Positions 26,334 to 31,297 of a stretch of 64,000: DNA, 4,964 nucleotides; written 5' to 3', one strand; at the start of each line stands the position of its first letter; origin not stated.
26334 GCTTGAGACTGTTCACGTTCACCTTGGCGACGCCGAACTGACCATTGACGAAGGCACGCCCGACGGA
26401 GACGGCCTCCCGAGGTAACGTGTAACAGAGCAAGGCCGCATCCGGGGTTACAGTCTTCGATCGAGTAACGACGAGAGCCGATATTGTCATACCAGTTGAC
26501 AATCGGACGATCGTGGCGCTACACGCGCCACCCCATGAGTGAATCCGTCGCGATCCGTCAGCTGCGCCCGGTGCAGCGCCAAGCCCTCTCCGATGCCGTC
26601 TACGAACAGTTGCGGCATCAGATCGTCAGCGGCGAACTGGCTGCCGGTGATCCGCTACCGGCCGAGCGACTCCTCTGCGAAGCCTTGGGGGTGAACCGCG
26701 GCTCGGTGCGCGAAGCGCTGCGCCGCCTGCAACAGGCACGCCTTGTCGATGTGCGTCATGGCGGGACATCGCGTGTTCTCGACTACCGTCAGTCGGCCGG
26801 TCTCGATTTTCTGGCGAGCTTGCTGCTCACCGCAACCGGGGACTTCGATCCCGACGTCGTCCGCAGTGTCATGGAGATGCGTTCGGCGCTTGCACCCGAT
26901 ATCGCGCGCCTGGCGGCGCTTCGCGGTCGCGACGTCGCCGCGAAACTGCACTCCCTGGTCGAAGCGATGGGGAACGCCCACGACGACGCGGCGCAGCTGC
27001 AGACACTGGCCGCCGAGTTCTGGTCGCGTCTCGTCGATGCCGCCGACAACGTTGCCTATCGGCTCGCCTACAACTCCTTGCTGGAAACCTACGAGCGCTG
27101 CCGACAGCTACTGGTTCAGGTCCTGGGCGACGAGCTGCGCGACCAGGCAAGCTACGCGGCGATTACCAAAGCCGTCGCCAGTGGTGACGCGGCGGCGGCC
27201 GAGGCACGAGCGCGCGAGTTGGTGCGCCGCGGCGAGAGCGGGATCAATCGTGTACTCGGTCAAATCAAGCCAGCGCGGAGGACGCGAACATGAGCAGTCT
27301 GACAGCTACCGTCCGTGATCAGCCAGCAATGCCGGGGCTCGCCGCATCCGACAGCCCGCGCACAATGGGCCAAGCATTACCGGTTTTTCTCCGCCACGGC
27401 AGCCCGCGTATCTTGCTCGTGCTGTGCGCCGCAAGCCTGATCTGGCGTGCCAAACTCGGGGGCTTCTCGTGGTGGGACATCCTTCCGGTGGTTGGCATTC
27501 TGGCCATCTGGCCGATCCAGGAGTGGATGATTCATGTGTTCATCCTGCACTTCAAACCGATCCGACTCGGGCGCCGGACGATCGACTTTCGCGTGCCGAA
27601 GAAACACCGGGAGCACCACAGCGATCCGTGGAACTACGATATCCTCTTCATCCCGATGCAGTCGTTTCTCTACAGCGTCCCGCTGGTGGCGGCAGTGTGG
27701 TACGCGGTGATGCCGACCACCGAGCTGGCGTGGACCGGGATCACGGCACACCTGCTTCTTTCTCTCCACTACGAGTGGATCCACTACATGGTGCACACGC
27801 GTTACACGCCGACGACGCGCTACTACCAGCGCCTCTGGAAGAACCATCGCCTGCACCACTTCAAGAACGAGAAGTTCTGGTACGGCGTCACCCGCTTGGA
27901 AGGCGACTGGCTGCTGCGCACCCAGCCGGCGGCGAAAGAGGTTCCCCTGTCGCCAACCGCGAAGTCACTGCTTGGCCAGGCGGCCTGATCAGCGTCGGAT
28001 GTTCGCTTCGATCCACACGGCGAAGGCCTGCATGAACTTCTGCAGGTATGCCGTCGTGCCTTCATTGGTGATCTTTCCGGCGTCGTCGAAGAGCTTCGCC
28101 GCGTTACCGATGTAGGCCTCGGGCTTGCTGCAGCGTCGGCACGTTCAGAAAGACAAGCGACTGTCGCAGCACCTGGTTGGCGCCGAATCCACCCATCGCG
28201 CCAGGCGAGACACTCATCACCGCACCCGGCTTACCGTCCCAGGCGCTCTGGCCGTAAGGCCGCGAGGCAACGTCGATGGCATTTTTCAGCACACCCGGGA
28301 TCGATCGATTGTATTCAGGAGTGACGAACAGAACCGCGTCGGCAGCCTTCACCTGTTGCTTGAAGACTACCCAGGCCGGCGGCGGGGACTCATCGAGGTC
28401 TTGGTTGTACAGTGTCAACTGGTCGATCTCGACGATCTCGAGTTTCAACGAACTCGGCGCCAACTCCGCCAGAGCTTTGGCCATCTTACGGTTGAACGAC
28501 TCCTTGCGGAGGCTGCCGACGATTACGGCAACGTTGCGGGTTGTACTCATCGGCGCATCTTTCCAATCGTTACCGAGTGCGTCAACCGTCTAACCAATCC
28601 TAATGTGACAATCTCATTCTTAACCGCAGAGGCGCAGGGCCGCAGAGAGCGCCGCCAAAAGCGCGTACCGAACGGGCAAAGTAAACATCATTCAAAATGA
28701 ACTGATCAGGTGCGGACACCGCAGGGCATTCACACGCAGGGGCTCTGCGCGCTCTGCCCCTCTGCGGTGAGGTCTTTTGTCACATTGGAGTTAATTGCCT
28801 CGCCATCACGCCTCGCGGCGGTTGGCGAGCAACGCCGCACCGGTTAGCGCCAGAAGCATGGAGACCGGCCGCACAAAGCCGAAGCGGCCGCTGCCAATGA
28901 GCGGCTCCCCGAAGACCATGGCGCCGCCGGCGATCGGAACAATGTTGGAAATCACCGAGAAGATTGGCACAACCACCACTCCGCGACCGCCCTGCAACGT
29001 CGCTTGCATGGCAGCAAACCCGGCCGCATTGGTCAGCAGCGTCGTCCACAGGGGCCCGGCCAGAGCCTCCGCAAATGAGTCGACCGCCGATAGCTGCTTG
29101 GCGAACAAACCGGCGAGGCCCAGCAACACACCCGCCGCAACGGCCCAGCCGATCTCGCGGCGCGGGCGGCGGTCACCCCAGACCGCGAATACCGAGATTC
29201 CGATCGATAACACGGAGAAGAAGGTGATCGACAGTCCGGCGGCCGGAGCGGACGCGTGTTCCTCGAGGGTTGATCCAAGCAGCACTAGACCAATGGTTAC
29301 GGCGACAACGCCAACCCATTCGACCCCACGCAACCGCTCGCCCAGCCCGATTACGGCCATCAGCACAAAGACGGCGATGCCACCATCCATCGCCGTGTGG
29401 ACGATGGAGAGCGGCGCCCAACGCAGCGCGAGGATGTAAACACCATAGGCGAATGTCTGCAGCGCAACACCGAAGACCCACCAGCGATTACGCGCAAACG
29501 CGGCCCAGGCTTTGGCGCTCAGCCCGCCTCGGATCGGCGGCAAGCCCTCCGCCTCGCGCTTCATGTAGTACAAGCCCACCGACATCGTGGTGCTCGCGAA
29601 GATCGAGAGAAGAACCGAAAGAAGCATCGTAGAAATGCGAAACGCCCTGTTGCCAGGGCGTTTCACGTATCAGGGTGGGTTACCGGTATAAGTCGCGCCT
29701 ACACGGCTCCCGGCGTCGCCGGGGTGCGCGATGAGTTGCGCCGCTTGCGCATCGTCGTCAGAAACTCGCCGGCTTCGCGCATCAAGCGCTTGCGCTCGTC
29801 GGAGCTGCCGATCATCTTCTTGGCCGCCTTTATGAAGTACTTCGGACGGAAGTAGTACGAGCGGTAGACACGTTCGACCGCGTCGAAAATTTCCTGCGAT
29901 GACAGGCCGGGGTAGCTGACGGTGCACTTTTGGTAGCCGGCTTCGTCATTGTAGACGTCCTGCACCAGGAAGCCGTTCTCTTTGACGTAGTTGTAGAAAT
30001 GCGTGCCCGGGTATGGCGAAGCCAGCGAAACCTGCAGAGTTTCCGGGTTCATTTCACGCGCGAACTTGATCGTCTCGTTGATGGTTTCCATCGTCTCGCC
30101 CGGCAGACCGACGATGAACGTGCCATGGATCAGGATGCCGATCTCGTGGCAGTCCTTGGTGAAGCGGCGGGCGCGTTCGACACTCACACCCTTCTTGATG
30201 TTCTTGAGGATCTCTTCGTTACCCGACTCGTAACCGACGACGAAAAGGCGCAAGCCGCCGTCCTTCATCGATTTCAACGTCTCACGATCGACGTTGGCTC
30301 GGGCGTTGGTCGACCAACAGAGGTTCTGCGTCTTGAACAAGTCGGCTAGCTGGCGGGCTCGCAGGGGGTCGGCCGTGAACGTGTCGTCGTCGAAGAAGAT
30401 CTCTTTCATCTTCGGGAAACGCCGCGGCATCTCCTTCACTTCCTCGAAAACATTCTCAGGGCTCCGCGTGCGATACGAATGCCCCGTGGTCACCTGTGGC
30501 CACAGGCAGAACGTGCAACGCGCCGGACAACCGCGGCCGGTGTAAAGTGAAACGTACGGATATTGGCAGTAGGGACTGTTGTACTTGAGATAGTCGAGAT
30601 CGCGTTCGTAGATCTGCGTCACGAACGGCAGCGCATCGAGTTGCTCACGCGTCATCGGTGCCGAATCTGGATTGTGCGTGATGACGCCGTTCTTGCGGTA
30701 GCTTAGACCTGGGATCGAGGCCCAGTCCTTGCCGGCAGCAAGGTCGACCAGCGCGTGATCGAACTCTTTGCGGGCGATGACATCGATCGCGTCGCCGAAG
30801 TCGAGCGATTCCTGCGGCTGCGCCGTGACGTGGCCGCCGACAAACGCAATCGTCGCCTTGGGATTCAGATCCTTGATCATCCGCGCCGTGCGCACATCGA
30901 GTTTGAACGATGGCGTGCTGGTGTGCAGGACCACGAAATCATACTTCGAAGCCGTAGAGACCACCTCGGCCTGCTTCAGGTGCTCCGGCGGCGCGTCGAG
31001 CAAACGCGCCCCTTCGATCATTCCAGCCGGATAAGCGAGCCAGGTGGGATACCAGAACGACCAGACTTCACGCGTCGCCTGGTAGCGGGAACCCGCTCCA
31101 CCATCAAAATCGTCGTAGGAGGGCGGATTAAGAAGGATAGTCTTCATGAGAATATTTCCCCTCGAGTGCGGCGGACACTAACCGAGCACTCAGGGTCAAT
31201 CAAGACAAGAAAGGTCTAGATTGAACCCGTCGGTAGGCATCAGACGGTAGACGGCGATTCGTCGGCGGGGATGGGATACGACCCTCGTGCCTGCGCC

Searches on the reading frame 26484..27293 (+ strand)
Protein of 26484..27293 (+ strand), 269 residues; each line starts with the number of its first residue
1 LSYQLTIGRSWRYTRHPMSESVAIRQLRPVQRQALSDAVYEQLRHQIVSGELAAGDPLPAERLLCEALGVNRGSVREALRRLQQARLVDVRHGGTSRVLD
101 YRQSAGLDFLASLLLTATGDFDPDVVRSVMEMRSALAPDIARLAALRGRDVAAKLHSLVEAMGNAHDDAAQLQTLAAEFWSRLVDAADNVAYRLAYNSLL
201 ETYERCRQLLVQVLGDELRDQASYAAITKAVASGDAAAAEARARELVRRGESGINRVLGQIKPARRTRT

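Call 55: search_protein_families(library=pfam, proteins=[window:26484-27293:+], max_evalue=0.001)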
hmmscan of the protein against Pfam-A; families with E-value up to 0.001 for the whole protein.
window:26484-27293:+ (269 aa): 3 families
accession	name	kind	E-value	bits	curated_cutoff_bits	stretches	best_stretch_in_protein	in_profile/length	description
PF00392.27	GntR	-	9.3e-21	73.7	27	1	36-98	2-64/64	Bacterial regulatory proteins, gntR family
PF07729.17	FCD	-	4.1e-13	50.3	24.3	1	129-248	2-124/125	FCD domain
PF07840.17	FadR_C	-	4.3e-08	33.7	23.6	1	101-245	3-143/164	FadR C-terminal domain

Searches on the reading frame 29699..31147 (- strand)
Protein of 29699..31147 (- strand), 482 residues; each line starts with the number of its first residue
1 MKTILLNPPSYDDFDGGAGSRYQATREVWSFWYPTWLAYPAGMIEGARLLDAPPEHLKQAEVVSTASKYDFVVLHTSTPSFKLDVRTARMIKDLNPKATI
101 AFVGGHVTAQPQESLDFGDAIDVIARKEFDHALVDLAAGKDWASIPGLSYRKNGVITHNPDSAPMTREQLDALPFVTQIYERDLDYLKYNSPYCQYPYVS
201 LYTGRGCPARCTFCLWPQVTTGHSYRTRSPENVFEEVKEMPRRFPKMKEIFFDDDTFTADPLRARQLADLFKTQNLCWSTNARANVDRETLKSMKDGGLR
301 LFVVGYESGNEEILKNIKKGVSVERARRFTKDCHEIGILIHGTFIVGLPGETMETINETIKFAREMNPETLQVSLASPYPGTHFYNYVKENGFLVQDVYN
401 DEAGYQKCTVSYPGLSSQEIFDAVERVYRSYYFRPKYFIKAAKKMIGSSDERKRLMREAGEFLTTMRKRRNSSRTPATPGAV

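Call 33: search_protein_families(library=pfam, proteins=[window:29699-31147:-], max_evalue=0.001)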
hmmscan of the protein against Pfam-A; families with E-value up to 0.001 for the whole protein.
window:29699-31147:- (482 aa): 2 families
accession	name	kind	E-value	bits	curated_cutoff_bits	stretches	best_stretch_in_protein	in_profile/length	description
PF04055.27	Radical_SAM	-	1.3e-24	87.7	29.5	1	202-363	2-166/166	Radical SAM superfamily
PF02310.24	B12-binding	-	4e-09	36.8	32.1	1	30-136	10-120/121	B12 binding domain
